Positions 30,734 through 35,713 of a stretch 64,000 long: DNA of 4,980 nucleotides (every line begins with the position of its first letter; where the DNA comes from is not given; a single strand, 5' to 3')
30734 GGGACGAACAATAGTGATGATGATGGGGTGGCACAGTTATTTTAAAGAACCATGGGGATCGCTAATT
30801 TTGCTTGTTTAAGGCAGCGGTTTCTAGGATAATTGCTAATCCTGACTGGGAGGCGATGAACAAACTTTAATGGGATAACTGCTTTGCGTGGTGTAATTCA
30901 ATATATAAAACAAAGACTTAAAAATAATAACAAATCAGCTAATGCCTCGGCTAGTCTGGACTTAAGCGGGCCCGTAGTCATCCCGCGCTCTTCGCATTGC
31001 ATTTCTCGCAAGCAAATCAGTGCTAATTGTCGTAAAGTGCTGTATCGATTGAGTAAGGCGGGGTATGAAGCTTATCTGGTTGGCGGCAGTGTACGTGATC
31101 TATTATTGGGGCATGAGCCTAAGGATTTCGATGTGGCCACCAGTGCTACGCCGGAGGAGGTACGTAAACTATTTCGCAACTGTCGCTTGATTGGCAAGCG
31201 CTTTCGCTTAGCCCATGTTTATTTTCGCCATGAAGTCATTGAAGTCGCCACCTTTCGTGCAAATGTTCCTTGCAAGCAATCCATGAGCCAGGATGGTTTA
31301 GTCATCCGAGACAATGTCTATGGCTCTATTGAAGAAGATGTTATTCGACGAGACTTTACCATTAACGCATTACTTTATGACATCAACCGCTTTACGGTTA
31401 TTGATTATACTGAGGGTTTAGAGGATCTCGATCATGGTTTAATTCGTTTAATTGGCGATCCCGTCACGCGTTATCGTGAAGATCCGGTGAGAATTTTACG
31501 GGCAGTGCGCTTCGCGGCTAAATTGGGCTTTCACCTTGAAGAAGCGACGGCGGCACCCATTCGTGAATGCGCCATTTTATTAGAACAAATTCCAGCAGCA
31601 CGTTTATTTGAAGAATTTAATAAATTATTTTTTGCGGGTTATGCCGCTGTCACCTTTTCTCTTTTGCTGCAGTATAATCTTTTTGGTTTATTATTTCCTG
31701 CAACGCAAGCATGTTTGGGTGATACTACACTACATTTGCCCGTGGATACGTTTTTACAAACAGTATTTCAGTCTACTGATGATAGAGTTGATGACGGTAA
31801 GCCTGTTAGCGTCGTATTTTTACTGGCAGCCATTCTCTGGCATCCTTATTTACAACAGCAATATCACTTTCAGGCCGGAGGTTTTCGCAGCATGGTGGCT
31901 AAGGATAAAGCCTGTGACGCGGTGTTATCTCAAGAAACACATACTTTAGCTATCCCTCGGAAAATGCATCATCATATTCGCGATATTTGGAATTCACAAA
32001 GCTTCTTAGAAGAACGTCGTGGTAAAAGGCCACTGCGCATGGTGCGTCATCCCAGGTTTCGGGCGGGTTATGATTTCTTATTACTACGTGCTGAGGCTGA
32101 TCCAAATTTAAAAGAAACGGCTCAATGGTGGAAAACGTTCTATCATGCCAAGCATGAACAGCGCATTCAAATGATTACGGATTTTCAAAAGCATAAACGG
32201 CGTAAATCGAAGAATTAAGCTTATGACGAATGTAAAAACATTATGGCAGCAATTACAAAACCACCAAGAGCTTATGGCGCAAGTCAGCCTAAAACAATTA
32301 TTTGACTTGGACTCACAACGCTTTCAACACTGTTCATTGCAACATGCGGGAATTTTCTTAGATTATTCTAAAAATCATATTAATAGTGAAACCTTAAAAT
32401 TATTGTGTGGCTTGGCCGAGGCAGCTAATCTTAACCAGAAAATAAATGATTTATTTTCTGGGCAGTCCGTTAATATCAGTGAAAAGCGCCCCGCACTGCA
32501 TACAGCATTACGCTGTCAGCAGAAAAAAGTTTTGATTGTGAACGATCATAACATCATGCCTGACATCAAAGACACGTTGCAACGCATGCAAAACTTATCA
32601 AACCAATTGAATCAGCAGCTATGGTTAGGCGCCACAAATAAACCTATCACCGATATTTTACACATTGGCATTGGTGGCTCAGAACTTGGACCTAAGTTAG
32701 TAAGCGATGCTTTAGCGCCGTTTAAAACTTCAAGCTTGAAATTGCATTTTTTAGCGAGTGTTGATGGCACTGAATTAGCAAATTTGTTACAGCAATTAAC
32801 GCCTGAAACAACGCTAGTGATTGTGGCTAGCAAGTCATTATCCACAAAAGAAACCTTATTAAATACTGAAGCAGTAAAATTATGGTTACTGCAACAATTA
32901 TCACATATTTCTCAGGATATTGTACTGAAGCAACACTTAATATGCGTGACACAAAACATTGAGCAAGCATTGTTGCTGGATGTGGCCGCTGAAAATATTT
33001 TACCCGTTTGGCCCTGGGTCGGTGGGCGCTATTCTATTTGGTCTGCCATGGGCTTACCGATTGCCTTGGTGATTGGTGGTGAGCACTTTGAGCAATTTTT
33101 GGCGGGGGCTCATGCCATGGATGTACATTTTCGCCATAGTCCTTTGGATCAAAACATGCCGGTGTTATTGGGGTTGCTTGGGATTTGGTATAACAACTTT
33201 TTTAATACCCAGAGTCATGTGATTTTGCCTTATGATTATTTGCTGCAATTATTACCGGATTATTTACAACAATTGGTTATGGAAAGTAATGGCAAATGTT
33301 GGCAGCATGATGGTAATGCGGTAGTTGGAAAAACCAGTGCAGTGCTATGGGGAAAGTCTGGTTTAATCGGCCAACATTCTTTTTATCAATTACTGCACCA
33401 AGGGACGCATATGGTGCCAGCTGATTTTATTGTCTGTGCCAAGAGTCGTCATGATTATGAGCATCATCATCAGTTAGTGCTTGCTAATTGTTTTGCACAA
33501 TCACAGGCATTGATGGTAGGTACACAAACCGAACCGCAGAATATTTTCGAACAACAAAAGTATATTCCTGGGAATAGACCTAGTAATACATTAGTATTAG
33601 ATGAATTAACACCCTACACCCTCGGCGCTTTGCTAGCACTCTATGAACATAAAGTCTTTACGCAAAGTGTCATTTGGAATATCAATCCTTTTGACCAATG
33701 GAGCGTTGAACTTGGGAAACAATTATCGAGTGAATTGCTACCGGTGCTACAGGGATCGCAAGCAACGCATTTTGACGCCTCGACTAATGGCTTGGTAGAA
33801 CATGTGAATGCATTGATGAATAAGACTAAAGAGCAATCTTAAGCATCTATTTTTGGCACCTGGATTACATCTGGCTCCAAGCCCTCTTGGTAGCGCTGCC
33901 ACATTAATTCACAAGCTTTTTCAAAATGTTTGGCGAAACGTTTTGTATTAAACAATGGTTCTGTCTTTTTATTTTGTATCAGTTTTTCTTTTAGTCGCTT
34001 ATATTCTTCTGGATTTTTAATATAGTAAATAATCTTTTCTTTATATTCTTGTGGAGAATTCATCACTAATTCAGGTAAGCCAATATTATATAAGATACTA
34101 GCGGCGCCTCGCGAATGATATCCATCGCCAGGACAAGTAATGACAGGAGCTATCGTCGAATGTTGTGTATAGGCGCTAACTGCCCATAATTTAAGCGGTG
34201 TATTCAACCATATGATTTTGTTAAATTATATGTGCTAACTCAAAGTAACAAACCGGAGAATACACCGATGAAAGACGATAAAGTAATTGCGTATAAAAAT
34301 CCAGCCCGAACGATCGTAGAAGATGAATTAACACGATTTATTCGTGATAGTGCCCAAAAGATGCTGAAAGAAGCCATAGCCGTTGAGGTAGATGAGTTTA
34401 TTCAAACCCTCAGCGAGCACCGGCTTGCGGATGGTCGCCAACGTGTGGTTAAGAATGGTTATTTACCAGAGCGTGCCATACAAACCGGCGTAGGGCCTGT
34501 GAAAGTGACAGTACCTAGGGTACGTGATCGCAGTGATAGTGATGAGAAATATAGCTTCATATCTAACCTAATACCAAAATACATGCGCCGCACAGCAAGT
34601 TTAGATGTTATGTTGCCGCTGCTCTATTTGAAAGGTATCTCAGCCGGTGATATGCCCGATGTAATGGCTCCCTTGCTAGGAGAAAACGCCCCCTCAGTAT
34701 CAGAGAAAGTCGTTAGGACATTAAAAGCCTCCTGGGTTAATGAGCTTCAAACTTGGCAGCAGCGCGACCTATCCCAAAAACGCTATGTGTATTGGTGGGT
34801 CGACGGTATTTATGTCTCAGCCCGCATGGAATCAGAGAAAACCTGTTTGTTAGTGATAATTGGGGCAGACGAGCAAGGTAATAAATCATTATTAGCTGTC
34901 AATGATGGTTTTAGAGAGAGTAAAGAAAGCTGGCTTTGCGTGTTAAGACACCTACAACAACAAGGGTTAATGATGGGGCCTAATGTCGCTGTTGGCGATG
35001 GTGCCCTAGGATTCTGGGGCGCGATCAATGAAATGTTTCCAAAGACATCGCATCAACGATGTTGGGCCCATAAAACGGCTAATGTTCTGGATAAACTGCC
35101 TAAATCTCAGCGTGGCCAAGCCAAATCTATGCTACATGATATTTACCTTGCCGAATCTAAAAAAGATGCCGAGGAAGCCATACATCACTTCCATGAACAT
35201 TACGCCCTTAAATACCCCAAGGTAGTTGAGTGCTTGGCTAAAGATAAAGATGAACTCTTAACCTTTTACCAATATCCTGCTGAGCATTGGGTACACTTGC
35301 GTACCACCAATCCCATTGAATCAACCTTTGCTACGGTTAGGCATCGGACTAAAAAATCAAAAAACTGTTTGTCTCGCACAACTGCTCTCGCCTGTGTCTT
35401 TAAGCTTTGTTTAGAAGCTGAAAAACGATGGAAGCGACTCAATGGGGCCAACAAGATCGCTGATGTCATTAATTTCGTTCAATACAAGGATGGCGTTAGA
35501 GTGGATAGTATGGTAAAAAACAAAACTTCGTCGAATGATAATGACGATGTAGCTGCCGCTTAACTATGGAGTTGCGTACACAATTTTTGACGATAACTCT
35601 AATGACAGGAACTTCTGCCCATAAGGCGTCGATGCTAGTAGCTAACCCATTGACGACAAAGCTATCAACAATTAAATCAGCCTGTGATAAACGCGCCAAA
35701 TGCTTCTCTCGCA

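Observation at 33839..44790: GDP-L-fucose synthesis genes fused into one operon with three tandem TPR/GT41 (OGT/SPINDLY-like) glycosyltransferases: candidate bacterial protein O-fucosylation system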

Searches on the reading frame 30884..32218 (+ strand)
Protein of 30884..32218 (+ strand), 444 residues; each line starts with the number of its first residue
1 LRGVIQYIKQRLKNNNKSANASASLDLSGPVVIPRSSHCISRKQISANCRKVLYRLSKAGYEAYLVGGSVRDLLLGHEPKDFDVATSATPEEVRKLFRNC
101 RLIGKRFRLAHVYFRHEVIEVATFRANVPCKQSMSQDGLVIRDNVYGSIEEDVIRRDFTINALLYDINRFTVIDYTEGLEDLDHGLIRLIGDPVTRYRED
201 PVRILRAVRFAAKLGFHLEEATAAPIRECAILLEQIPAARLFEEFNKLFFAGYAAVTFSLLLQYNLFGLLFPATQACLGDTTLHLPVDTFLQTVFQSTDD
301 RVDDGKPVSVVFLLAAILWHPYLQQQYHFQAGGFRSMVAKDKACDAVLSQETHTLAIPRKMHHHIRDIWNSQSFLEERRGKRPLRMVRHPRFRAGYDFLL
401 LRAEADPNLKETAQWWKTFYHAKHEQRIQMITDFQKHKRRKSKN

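Call 35: search_protein_families(library=ncbifam, proteins=[window:30884-32218:+], max_evalue=0.00001)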
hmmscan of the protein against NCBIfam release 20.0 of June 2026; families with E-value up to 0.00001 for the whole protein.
window:30884-32218:+ (444 aa): 9 families
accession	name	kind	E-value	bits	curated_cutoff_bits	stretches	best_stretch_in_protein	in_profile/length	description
TIGR01942.1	pcnB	subfamily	2.9e-148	494.2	305.65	1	32-443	1-409/425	polynucleotide adenylyltransferase PcnB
NF008634.1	PRK11623.1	equivalog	1.8e-140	468.6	702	1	9-437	10-448/469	polynucleotide adenylyltransferase PcnB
NF009814.0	PRK13299.1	equivalog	1.4e-59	202.1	290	1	48-269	8-224/396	CCA tRNA nucleotidyltransferase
TIGR02692.1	tRNA_CCA_actino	equivalog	2.7e-41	141.7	438.8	1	50-277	17-246/466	CCA tRNA nucleotidyltransferase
NF008137.0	PRK10885.1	equivalog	2.4e-26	92.5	451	1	62-295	2-234/409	multifunctional CCA addition/repair protein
NF009813.0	PRK13298.1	equivalog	5.9e-23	81.4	606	1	62-276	2-212/417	tRNA CCA-pyrophosphorylase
NF041569.1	A-tRNAntase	equivalog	1.1e-15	57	1440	1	34-245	449-666/880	A-adding tRNA nucleotidyltransferase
NF009812.0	PRK13297.1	equivalog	2.8e-15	56.3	624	1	59-218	10-161/364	tRNA CCA-pyrophosphorylase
NF009811.0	PRK13296.1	equivalog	5.6e-15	55.1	469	1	63-247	3-183/360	CCA tRNA nucleotidyltransferase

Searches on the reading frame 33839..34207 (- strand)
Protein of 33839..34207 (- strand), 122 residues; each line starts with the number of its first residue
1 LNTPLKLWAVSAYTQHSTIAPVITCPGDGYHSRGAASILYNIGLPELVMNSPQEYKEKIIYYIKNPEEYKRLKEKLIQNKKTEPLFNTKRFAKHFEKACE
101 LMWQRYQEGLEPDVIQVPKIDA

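Call 4: search_protein_families(library=pfam, proteins=[window:33839-34207:-], max_evalue=0.01)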
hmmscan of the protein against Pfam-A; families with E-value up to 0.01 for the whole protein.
window:33839-34207:- (122 aa): 1 family
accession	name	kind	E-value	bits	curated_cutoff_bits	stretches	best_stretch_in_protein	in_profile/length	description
PF13844.12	Glyco_transf_41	-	3.1e-12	46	25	1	20-94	468-542/543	Glycosyl transferase family 41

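Call 5: search_protein_families(library=ncbifam, proteins=[window:33839-34207:-], max_evalue=0.01)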
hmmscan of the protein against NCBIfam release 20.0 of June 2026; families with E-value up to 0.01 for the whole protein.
window:33839-34207:- (122 aa): 1 family
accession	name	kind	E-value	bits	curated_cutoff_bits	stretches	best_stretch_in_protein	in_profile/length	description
NF049992.1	NGTferase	equivalog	0.0099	14.5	1000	0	27-88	534-596/614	UDP-glucose:protein N-beta-glucosyltransferase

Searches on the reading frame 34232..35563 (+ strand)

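Call 4: search_protein_families(library=pfam, proteins=[window:34232-35563:+], max_evalue=0.01)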
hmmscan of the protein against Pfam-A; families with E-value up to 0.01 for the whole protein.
window:34232-35563:+ (443 aa): 2 families
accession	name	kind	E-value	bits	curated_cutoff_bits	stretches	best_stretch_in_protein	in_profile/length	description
PF00872.24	Transposase_mut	-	4e-63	214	21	1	31-402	20-378/379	Transposase, Mutator family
PF10551.15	MULE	-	4.6e-05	24.2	27.6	1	188-281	2-96/99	MULE transposase domain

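Call 5: search_protein_families(library=ncbifam, proteins=[window:34232-35563:+], max_evalue=0.01)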
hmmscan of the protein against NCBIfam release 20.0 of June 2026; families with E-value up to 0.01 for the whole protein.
window:34232-35563:+ (443 aa): 4 families
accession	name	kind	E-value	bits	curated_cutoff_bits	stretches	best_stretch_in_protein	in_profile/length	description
NF033543.2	transpos_IS256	equivalog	1.4e-91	307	150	1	55-393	3-335/338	IS256 family transposase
NF041731.2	transpos_ISH6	equivalog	2e-16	59.8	240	2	167-375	152-382/414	ISH6 family transposase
NF033544.1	transpos_IS1249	exception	2e-12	46.9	300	1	163-318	71-211/382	IS1249 family transposase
NF033572.1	transpos_ISKra4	equivalog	0.0039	16.4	205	0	27-102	26-94/422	ISKra4 family transposase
